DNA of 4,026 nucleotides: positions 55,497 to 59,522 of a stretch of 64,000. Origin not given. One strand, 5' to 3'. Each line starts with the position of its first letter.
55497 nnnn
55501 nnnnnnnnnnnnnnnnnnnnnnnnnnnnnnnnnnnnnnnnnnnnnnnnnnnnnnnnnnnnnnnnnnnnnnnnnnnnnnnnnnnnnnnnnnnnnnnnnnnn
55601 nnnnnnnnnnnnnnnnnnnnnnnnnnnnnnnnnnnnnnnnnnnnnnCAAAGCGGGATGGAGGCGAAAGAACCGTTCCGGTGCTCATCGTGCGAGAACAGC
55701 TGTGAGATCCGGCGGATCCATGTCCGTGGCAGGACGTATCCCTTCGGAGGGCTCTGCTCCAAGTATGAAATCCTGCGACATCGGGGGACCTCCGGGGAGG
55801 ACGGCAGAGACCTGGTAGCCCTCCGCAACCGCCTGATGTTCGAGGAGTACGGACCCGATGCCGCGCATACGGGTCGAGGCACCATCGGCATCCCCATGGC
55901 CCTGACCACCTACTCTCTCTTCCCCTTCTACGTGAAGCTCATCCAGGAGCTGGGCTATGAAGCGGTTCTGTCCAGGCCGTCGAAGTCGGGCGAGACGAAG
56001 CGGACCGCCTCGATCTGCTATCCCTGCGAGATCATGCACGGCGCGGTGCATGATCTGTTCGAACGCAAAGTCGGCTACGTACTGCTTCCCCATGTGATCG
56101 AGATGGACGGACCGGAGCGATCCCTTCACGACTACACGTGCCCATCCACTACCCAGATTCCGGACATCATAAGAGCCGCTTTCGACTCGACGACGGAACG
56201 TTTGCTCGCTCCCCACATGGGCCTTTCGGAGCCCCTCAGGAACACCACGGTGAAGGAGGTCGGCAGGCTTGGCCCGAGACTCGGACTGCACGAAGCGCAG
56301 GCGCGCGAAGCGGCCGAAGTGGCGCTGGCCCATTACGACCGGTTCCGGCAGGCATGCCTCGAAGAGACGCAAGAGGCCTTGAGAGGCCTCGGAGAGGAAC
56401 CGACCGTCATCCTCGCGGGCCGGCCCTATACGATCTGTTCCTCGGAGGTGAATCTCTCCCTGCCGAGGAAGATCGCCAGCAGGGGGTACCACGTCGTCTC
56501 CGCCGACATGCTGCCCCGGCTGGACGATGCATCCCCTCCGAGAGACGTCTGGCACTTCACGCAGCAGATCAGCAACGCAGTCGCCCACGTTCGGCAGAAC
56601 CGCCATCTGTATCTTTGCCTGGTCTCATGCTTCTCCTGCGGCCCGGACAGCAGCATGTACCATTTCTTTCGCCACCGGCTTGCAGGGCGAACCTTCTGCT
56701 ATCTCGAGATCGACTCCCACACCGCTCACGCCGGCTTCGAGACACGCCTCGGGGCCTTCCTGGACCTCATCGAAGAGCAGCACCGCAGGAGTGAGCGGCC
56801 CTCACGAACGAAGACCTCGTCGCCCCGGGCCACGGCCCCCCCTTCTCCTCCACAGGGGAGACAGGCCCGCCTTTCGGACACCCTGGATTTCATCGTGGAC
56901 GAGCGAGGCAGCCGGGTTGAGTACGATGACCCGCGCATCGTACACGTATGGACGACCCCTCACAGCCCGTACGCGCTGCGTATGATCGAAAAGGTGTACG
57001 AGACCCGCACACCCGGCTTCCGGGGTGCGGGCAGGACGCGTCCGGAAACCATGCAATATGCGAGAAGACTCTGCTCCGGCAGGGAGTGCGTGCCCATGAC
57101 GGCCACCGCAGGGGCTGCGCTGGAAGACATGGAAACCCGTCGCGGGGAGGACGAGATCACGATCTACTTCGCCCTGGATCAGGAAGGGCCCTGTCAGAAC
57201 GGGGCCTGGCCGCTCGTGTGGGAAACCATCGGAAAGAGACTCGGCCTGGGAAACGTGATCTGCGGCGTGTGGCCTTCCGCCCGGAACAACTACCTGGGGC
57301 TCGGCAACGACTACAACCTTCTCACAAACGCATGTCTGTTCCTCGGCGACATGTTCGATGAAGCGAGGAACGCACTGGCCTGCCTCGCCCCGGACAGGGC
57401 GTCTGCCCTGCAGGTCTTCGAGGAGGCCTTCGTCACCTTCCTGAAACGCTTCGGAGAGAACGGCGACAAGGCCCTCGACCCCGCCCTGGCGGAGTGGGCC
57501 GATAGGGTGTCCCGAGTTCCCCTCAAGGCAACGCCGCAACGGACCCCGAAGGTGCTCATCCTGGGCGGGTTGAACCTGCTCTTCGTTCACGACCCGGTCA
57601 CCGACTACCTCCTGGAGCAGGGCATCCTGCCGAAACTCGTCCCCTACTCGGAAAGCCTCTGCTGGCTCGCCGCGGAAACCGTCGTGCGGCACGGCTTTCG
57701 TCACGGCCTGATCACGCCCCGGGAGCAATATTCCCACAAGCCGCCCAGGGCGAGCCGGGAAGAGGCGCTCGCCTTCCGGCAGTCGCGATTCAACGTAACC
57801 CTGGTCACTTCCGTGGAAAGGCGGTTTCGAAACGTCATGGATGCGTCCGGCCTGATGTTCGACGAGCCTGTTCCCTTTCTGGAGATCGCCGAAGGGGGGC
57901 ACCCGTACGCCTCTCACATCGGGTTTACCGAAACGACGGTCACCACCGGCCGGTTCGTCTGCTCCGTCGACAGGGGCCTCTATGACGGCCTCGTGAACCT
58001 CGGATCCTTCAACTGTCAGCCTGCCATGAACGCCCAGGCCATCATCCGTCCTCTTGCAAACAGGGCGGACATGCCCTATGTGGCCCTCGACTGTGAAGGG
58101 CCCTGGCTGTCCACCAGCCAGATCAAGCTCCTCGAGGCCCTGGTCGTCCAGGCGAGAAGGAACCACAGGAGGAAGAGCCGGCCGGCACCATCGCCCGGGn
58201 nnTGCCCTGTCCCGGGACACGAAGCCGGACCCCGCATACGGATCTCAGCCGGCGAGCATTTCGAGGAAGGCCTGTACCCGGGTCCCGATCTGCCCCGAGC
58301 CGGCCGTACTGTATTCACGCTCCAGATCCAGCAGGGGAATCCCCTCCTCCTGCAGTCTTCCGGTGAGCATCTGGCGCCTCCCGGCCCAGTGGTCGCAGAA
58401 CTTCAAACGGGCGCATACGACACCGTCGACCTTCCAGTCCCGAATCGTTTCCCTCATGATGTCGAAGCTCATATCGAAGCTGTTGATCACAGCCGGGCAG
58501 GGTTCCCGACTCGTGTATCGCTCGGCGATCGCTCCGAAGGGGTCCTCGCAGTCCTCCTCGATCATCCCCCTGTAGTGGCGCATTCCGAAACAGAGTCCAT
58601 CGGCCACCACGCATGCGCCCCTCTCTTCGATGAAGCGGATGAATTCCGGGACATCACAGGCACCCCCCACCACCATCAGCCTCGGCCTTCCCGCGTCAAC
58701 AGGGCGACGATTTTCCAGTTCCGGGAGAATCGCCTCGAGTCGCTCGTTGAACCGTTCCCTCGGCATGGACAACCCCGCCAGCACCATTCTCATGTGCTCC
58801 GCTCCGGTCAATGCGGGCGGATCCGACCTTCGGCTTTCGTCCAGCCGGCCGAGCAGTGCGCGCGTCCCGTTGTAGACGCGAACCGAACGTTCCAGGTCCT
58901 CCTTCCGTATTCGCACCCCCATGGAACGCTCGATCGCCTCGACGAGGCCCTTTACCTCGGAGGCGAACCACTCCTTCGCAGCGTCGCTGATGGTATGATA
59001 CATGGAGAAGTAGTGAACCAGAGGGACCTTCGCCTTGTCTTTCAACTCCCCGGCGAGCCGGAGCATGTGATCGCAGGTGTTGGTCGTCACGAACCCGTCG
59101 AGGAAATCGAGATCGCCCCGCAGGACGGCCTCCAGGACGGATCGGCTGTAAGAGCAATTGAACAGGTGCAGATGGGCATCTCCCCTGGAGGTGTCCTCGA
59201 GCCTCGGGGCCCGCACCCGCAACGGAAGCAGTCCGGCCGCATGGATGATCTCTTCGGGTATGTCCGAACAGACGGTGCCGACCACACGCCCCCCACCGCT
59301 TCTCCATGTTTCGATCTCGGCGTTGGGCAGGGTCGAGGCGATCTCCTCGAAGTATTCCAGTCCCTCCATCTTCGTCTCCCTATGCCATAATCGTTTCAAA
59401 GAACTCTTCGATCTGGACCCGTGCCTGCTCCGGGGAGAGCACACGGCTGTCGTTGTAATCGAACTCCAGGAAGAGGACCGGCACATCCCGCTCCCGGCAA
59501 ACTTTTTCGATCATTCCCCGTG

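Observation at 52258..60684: Candidate uncharacterised ATP-dependent radical dehydratase/reductase system: symporter + giant double-activase fusion + HgdA/HgdB-like pair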

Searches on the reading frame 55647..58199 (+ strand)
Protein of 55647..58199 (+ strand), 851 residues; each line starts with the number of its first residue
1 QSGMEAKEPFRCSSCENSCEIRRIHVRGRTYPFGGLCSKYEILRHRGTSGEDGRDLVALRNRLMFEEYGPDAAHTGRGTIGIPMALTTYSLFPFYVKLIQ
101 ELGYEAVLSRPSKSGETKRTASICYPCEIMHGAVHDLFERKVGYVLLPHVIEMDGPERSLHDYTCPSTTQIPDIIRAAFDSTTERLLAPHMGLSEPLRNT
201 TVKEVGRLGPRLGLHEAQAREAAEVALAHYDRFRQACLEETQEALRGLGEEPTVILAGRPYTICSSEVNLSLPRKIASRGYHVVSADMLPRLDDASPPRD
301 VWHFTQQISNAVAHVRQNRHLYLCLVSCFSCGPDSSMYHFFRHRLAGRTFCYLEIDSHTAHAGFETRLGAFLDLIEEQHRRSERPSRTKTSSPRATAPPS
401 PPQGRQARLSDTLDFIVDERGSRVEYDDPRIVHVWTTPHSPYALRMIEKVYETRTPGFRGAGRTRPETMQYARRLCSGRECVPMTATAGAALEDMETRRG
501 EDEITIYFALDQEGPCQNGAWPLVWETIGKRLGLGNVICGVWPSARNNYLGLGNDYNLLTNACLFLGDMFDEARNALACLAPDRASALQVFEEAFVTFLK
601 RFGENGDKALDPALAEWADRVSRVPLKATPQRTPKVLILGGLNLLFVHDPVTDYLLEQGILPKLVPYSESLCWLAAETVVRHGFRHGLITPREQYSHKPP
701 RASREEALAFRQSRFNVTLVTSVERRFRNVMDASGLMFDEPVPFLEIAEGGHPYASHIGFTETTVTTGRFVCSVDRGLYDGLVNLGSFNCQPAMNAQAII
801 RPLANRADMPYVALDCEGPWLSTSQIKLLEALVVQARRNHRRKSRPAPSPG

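Call 52: predict_structure(alignment_id=A2)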
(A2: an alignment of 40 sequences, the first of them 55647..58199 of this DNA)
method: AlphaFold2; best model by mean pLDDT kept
length: 851 residues; sequences in the alignment: 40
mean_pLDDT: 86.3   pTM: 0.87
mean pLDDT of the five models: 86.3, 86.4, 85.2, 83.6, 82.9
residues with pLDDT >= 90: 510; 70-90: 249; 50-70: 49; < 50: 43
segments of 3 or more residues with pLDDT < 50: 1-6, 11-18, 31-36, 386-402
pLDDT, mean of each block of 10 residues (from residue 1): 45 47 51 48 55 88 91 78 92 96 94 80 84 95 96 84 89 91 91 93 96 95 97 94 92 92 79 84 93 85 92 93 86 80 90 72 76 85 55 41 73 92 94 94 94 88 90 86 91 92 91 84 86 85 89 87 94 97 97 95 77 95 95 96 90 97 94 92 91 91 85 93 93 95 94 90 93 95 88 90 92 90 95 97 73 41
secondary structure, 60 per line:
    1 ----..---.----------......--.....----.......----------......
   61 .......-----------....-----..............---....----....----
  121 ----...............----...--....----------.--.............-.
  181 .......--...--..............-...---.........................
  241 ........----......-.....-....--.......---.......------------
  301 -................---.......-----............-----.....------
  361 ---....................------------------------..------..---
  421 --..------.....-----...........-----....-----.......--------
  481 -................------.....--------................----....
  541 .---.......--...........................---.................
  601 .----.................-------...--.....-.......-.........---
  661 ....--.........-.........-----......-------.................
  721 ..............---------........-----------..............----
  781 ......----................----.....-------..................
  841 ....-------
elements in order (helices of 4 or more, strands of 3 or more residues): E21-26 E29-33 H38-44 H56-67 E79-82 H88-101 E105-108 H113-116 H125-139 E144-146 E149-152 H166-178 H180-185 E190-192 H195-208 H216-248 E253-258 H260-264 H266-269 H272-278 E282-285 H303-317 E321-327 H333-344 E350-354 H364-383 E431-435 H441-451 E457-460 H466-472 H482-497 E504-508 H517-532 E537-541 H545-551 H554-580 H584-601 H606-622 E635-639 H641-647 H649-657 E661-664 H667-675 H677-685 H691-696 H704-734 H744-751 H763-776 E781-786 H791-806 E811-815 H823-844

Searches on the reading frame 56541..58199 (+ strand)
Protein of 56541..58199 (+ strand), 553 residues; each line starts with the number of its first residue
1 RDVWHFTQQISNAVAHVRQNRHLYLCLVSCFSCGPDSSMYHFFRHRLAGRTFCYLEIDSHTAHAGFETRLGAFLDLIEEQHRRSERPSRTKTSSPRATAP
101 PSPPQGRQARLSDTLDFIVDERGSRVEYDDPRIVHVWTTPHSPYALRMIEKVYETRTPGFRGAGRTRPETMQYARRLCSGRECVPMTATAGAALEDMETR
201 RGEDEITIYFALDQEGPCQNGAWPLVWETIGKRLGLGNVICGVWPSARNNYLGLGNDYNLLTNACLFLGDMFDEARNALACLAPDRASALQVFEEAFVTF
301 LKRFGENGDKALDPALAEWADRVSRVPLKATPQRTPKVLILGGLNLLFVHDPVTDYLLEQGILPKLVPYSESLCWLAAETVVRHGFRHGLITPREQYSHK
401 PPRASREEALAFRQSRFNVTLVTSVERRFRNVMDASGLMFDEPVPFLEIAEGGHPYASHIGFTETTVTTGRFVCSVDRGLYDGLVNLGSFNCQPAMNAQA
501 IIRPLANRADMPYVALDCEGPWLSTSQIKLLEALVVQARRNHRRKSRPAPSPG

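Call 34: search_protein_families(library=pfam, proteins=[window:56541-58199:+], max_evalue=10)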
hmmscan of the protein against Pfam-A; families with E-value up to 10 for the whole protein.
window:56541-58199:+ (553 aa): 0 families

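Call 93: predict_structure(alignment_id=A3)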
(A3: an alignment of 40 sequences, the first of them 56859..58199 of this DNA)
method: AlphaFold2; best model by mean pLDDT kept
length: 447 residues; sequences in the alignment: 40
mean_pLDDT: 91.7   pTM: 0.91
mean pLDDT of the five models: 91.7, 91.2, 91.0, 90.9, 90.8
residues with pLDDT >= 90: 338; 70-90: 98; 50-70: 11; < 50: 0
segments of 3 or more residues with pLDDT < 50: none
pLDDT, mean of each block of 10 residues (from residue 1): 91 96 94 93 90 86 92 86 92 92 78 68 81 88 90 91 97 98 98 92 89 98 97 94 95 98 93 92 93 88 92 94 96 95 96 85 96 96 88 95 95 94 98 96 74
secondary structure, 60 per line:
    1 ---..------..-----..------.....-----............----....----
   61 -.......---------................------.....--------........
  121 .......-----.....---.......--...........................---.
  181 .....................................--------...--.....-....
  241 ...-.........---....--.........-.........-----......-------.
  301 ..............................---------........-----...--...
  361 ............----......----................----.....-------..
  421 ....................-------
elements in order: E27-31 H37-48 E53-56 H62-68 H78-93 E100-104 H113-127 E133-137 H141-147 H150-176 H180-217 E231-235 H237-243 H245-253 E257-260 H263-271 H273-281 H287-292 H300-330 H340-347 H358-372 E377-382 H387-402 E407-411 H419-440

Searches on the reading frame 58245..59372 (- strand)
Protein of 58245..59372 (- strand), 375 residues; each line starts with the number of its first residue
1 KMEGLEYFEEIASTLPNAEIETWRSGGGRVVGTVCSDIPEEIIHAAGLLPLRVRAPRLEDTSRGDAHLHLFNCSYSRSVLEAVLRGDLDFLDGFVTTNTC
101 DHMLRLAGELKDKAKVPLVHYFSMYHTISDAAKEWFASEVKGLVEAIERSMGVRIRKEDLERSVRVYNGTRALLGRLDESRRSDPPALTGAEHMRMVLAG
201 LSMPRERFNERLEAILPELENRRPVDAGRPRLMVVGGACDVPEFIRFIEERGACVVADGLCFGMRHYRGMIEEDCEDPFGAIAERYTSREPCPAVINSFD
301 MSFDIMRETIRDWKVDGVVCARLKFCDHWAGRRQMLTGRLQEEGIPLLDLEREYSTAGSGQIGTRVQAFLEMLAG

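Call 5: search_protein_families(library=pfam, proteins=[window:58245-59372:-], max_evalue=0.01)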
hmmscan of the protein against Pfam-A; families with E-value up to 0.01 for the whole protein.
window:58245-59372:- (375 aa): 1 family
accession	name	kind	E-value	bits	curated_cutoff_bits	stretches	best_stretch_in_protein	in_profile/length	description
PF06050.19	HGD-D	-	4.2e-88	296.6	28.4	1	35-373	1-342/342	2-hydroxyglutaryl-CoA dehydratase, D-component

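Call 6: search_protein_families(library=ncbifam, proteins=[window:58245-59372:-], max_evalue=0.01)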
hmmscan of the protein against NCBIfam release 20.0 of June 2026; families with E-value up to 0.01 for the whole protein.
window:58245-59372:- (375 aa): 4 families
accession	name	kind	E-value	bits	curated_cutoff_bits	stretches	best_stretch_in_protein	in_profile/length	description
NF040772.1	double_cubane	equivalog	4.2e-56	190.6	350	1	19-373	11-372/372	double-cubane-cluster-containing anaerobic reductase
NF052456.1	HyiscapDhHadC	equivalog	3.3e-41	141.4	700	1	5-373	5-372/372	(R)-2-hydroxyisocaproyl-CoA dehydratase subunit beta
TIGR03190.1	benz_CoA_bzdN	equivalog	5.6e-39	134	453.8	1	25-374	24-372/377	benzoyl-CoA reductase, bzd-type, subunit N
TIGR02263.1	benz_CoA_red_C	equivalog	9.6e-34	116.9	421.15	1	27-351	29-358/380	benzoyl-CoA reductase subunit C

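Call 47: search_solved_structures(query=window:58245-59372:-, max_evalue=0.001)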
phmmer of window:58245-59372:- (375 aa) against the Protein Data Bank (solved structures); distinct sequences matched with E-value up to 0.001: 5.
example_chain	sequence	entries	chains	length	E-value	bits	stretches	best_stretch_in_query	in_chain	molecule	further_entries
8s02_B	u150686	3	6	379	3.2e-38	135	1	25-374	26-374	BzdN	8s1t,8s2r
9g87_B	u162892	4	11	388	7.3e-35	124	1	19-372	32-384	3-methylbenzoyl-CoA reductase gamma subunit MbdN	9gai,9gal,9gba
3o3m_B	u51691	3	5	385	2.8e-34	122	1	12-373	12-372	beta subunit 2-hydroxyacyl-CoA dehydratase | beta-subunit 2-hydroxyacyl-CoA dehydratase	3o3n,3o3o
7yyl_C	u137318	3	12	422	6.3e-28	101.1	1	19-373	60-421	Dehydratase family protein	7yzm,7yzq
6eno_A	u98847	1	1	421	8.9e-28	100.6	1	19-373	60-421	Dehydratase family protein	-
